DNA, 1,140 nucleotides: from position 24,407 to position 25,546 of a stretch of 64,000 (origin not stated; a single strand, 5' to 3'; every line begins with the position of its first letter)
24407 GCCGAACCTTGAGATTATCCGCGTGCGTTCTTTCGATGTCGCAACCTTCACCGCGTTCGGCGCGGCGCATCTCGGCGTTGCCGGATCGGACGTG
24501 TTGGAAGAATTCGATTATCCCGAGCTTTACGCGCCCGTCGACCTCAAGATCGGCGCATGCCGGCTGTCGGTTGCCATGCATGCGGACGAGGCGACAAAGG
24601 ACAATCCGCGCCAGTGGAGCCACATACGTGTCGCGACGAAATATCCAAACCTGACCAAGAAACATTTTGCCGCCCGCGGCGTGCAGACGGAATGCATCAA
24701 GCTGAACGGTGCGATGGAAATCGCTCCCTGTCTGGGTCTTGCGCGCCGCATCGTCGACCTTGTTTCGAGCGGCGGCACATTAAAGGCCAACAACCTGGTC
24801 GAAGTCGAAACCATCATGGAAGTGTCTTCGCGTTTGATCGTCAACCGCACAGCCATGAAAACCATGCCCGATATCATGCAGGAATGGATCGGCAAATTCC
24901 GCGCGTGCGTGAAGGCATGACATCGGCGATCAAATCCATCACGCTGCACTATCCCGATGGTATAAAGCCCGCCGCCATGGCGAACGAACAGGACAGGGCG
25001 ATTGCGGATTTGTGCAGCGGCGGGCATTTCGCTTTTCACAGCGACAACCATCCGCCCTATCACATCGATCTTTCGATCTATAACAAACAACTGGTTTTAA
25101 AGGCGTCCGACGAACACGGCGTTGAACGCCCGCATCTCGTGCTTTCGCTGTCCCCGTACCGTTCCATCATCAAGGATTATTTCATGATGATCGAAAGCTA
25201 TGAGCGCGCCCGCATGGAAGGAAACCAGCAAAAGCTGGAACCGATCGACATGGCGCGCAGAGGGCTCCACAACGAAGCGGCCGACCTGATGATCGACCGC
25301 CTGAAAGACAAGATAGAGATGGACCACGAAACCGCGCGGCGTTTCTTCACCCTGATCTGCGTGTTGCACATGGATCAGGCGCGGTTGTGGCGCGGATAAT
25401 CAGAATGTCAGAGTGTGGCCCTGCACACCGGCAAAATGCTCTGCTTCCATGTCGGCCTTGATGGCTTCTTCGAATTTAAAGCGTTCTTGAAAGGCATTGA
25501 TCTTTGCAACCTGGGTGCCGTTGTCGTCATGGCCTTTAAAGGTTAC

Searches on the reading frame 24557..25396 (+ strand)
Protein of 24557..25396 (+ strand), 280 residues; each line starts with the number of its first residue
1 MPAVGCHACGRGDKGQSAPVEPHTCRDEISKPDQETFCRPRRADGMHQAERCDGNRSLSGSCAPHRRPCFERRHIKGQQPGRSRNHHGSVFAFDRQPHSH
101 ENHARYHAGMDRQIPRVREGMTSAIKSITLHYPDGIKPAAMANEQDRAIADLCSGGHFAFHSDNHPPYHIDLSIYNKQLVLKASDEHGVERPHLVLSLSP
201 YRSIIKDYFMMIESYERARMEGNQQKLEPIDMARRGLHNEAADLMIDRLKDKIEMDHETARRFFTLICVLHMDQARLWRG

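Call 87: search_protein_families(library=pfam, proteins=[window:24557-25396:+], max_evalue=0.001)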
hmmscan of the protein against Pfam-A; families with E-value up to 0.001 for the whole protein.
window:24557-25396:+ (280 aa): 1 family
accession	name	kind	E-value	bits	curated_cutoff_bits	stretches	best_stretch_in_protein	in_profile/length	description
PF06793.17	UPF0262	-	7.6e-45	153.1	25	1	139-272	19-152/153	Uncharacterised protein family (UPF0262)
